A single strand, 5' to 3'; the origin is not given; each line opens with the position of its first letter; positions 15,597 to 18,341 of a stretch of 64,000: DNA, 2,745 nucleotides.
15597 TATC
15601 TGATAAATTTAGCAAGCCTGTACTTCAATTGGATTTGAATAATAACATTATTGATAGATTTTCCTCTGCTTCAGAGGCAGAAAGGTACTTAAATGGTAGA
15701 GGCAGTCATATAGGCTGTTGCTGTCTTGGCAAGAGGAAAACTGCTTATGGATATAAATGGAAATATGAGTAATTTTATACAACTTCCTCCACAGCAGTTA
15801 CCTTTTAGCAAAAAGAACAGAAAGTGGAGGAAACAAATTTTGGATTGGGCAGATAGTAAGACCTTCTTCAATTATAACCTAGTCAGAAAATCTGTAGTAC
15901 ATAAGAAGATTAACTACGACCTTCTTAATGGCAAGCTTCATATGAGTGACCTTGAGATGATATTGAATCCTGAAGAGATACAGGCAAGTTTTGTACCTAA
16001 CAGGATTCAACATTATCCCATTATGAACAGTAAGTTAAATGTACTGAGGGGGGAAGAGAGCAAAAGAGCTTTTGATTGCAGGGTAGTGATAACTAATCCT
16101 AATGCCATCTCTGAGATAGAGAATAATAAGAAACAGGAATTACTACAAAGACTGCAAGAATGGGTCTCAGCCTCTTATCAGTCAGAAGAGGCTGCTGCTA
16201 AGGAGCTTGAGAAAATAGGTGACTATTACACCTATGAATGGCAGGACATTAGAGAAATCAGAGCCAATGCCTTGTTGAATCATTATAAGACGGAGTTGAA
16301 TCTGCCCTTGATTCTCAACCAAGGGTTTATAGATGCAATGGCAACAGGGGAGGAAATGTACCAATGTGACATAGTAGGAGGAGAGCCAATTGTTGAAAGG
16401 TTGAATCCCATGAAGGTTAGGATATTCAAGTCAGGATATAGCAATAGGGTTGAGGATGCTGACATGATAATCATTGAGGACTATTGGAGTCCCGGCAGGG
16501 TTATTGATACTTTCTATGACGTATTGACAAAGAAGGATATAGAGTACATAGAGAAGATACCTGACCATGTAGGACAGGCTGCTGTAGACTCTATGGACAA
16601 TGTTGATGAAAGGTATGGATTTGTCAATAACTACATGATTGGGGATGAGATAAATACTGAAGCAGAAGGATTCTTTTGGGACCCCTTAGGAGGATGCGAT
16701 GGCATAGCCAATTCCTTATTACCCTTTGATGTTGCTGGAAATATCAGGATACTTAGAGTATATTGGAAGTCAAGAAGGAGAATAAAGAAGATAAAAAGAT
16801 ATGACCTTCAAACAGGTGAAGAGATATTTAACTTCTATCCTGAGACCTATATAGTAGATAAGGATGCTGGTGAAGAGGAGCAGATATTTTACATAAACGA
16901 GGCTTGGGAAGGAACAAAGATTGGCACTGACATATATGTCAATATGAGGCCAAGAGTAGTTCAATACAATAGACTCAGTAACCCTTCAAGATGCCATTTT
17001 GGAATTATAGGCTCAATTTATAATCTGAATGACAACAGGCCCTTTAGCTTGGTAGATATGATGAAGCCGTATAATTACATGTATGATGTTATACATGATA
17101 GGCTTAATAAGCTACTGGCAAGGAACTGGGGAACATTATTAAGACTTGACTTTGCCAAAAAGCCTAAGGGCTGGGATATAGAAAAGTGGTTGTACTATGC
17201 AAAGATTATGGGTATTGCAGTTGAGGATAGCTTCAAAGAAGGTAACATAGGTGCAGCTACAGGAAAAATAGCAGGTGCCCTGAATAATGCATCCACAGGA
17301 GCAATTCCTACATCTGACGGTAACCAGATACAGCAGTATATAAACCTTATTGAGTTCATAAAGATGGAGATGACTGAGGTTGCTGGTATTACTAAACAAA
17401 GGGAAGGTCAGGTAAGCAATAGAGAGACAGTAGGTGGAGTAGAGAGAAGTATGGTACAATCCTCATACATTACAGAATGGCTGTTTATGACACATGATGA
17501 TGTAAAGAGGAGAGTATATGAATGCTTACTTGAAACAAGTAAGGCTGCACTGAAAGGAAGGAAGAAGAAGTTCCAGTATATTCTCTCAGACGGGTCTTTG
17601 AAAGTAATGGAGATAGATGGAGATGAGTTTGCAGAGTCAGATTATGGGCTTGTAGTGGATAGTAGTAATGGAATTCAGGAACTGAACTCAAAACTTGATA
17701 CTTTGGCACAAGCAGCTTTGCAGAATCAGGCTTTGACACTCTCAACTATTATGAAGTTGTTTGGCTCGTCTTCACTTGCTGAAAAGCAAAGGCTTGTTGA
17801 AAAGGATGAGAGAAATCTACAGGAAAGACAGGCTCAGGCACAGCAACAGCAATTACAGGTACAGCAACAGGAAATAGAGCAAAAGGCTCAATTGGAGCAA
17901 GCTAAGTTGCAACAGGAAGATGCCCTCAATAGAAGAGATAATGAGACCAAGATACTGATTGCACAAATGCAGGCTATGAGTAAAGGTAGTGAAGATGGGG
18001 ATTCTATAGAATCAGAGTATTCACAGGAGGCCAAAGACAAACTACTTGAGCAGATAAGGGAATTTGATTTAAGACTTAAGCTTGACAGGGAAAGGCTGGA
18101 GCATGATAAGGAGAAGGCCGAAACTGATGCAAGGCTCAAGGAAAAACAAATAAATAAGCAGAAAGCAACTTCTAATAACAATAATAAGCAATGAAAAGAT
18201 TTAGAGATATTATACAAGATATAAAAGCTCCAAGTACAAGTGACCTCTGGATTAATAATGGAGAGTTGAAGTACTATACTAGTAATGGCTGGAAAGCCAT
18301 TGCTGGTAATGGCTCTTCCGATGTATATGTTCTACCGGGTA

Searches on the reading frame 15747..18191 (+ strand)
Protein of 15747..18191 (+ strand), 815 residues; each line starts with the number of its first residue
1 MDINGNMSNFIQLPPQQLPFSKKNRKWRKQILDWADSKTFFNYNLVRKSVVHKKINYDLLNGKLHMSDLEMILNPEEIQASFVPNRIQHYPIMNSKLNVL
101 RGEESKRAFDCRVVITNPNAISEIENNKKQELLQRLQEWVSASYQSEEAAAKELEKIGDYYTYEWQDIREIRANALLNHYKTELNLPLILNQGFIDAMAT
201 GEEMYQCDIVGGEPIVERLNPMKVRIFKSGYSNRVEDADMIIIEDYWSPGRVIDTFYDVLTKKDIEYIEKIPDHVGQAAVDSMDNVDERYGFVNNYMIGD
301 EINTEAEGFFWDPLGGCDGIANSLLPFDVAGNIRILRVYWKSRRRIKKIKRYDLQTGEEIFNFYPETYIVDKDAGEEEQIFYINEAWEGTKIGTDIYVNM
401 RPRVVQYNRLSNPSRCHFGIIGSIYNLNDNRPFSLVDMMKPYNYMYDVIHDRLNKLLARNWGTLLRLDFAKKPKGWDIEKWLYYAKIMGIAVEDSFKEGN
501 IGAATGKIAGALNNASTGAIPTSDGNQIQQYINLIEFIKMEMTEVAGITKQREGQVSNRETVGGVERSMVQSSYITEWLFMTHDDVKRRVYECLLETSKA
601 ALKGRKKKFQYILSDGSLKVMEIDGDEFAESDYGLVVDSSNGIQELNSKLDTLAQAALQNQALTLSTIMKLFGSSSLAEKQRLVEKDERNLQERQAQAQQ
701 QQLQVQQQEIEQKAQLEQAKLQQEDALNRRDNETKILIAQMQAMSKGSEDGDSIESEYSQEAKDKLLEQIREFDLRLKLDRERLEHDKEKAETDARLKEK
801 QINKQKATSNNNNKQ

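Call 63: search_dna_similar(query=window:15747-18191:+, collection=phages, mode=protein, max_rows=40, rows=spread)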
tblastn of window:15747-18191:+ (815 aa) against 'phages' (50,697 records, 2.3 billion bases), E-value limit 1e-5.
Records with a match: 127; places in all: 127; records where one place covers at least 80% of the query: 54.
Best place of each record, by identity: 95-99% 2; 80-90% 1; 60-80% 46; <60% 78.
By first word of the organism name: uncultured 45; Bacteroides 30; Flavobacterium 29; Bacteriophage 9; IAS 2; Dulem 2; Cellulophaga 2; Azobacteroides 2; bajarodcaudo 1; Kehishuvirus 1; and 4 more.
By host as written in the record: - 57; Bacteroides intestinalis DSM 108646 25; Flavobacterium psychrophilum 950106-1/1 12; Flavobacterium psychrophilum strain FPS-D10 3; Flavobacterium psychrophilum 020612-2/1 3; Bacteroides thetaiotaomicron VPI-5484 2; Bacteroides cellulosilyticus 2; Bacteroides intestinalis APC919/174 2; and 15 more.
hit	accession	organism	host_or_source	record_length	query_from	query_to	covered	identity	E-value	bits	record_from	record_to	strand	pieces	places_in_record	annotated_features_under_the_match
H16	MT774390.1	uncultured phage cr85_1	human feces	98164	2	815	100%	95.2%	0e+0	1422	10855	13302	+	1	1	portal protein | endonuclease | hypothetical protein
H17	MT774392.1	uncultured phage cr128_1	human feces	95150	5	802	98%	72.3%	0e+0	1089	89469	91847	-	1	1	portal protein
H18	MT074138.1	Bacteroides phage DAC17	Bacteroides thetaiotaomicron VPI-5486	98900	1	809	99%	68.8%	0e+0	1037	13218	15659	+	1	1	hypothetical protein (x2)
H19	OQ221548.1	Bacteroides phage PhiCrAssBcn13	Bacteroides intestinalis DSM 108646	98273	7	810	99%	68.6%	0e+0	1056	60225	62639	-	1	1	head fiber protein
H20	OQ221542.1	Bacteroides phage PhiCrAssBcn7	Bacteroides intestinalis DSM 108646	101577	7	810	99%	68.6%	0e+0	1056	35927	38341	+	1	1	portal protein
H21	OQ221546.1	Bacteroides phage PhiCrAssBcn11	Bacteroides intestinalis DSM 108646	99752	7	810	99%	68.6%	0e+0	1056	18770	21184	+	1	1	portal protein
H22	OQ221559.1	Bacteroides phage PhiCrAssBcn24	Bacteroides intestinalis DSM 108646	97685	7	810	99%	68.4%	0e+0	1057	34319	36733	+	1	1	portal protein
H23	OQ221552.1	Bacteroides phage PhiCrAssBcn17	Bacteroides intestinalis DSM 108646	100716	7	810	99%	68.4%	0e+0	1057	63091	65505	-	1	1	portal protein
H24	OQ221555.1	Bacteroides phage PhiCrAssBcn20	Bacteroides intestinalis DSM 108646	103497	7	810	99%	68.4%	0e+0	1057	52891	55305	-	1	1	portal protein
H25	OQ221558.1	Bacteroides phage PhiCrAssBcn23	Bacteroides intestinalis DSM 108646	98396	7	809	99%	68.3%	0e+0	1065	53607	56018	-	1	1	portal protein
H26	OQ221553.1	Bacteroides phage PhiCrAssBcn18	Bacteroides intestinalis DSM 108646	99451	7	810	99%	68.2%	0e+0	1055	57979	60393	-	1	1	portal protein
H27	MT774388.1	uncultured phage cr112_1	human feces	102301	7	810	99%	67.7%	0e+0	1045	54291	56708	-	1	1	portal protein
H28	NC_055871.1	uncultured phage cr106_1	human feces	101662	7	810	99%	67.6%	0e+0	1040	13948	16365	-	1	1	portal protein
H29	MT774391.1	uncultured phage cr126_1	human feces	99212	10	805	98%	67.8%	0e+0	1014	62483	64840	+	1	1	portal protein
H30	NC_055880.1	uncultured phage cr111_1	human feces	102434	7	809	99%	66.9%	0e+0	989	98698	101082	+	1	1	portal protein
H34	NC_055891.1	uncultured phage cr60_1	human feces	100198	7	648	79%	31.4%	7e-73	266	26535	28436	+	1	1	portal protein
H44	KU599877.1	Flavobacterium phage Fpv1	Flavobacterium psychrophilum 950106-1/1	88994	54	645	73%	24.5%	2e-33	145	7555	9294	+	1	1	hypothetical protein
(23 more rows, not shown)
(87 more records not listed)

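Call 64: get_annotated_region(hit=H18, flank=20000)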
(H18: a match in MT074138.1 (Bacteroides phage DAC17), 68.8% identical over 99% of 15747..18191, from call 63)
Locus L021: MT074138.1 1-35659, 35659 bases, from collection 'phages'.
description: Bacteroides phage DAC17, complete genome.
organism: Bacteroides phage DAC17 (NCBI taxid 2710497)
taxonomy: Viruses; Duplodnaviria; Heunggongvirae; Uroviricota; Caudoviricetes; Crassvirales; Steigviridae; Asinivirinae; Wulfhauvirus
host: Bacteroides thetaiotaomicron VPI-5486; source: primary sewage effluent collected as it entered a drainage canal; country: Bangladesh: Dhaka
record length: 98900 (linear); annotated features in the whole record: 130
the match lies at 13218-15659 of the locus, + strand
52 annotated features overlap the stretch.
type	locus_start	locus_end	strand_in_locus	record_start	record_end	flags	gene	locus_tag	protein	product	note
repeat_region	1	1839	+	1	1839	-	-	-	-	-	Exact direct terminal repeat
CDS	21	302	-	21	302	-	-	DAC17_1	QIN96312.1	hypothetical protein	-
CDS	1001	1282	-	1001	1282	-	-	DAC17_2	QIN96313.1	hypothetical protein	-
CDS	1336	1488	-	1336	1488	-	-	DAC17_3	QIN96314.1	hypothetical protein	-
CDS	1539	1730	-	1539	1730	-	-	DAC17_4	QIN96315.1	hypothetical protein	-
CDS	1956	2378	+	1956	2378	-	-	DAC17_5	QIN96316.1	hypothetical protein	-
tRNA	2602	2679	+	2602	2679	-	-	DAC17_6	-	tRNA-Gln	-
tRNA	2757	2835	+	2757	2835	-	-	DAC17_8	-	tRNA-Glu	-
tRNA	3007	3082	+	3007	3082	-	-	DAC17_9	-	tRNA-Pro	-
tRNA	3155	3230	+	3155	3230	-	-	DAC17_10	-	tRNA-Ala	-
CDS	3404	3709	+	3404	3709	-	-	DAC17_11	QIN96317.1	hypothetical protein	-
tRNA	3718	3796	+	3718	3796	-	-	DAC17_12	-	tRNA-Ile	-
tRNA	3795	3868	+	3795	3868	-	-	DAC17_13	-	tRNA-His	-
tRNA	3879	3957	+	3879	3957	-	-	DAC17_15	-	tRNA-Ile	-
tRNA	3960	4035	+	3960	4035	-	-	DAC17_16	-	tRNA-Lys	-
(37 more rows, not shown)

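Call 65: get_annotated_region(hit=H34, flank=20000)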
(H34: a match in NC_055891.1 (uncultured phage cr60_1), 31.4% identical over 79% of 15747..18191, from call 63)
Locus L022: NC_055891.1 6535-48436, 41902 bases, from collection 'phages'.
description: CrAssphage cr60_1, complete genome.
organism: uncultured phage cr60_1 (NCBI taxid 2772082)
taxonomy: Viruses; Duplodnaviria; Heunggongvirae; Uroviricota; Caudoviricetes; Crassvirales; Suoliviridae; Loutivirinae; Buchavirus; Buchavirus hominis
host: -; source: human feces; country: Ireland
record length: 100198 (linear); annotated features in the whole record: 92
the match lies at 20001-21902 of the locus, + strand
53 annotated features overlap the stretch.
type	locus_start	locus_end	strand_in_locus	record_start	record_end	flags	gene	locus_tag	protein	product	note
CDS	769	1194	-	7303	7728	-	-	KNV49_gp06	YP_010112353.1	hypothetical protein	gp_67396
CDS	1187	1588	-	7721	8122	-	-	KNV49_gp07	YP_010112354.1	hypothetical protein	gp_67397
CDS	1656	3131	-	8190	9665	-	-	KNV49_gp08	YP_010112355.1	hypothetical protein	gp_67398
CDS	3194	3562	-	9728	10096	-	-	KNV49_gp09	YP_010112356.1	hypothetical protein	gp_67399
CDS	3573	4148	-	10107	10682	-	-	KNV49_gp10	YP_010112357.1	RNA polymerase sigma-W factor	gp_67400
CDS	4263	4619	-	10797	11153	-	-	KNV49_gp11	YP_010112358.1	hypothetical protein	gp_67401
CDS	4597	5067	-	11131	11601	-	-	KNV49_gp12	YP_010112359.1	hypothetical protein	gp_67402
CDS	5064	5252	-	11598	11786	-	-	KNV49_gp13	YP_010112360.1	hypothetical protein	gp_67403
tRNA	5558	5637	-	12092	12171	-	-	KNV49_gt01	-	tRNA-Leu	-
tmRNA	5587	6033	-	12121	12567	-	-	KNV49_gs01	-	transfer-messenger RNA, SsrA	-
CDS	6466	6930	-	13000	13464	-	-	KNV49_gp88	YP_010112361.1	hypothetical protein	gp_67406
CDS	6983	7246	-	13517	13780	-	-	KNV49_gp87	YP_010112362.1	hypothetical protein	gp_67407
CDS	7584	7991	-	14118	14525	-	-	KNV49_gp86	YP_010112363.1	hypothetical protein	gp_67408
CDS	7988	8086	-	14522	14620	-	-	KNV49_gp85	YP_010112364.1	hypothetical protein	gp_67409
CDS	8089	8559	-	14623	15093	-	-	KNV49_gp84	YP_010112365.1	hypothetical protein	gp_67410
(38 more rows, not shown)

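Call 66: get_annotated_region(hit=H44, flank=20000)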
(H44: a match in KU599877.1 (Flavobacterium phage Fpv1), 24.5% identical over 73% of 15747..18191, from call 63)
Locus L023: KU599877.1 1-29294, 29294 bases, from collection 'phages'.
description: Flavobacterium phage Fpv1, complete genome.
organism: Flavobacterium phage Fpv1 (NCBI taxid 1792274)
taxonomy: Viruses; Duplodnaviria; Heunggongvirae; Uroviricota; Caudoviricetes; Fipvunavirus; Fipvunavirus Fpv1
host: Flavobacterium psychrophilum 950106-1/1; source: -; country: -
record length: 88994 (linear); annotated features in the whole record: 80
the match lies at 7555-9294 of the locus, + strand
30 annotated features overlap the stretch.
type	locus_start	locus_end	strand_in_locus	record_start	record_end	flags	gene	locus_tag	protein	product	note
CDS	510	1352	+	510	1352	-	-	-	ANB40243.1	hypothetical protein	-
CDS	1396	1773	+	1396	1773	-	-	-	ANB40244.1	hypothetical protein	-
CDS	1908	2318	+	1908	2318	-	-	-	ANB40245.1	hypothetical protein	-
CDS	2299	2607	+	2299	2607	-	-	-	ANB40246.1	hypothetical protein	-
CDS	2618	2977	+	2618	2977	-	-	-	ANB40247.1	hypothetical protein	-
CDS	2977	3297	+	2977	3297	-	-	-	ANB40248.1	hypothetical protein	-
CDS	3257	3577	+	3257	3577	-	-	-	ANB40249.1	hypothetical protein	-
CDS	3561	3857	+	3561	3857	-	-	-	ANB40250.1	hypothetical protein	-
CDS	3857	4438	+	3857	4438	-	-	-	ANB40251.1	glycosyl hydrolase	-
CDS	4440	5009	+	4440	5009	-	-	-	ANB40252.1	hypothetical protein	-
CDS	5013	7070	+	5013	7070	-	-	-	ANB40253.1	hypothetical protein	-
CDS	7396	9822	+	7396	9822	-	-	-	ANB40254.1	hypothetical protein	-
CDS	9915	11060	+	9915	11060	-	-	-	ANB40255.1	hypothetical protein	-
CDS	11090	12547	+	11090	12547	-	-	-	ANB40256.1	hypothetical protein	-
CDS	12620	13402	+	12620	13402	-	-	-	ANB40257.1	hypothetical protein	-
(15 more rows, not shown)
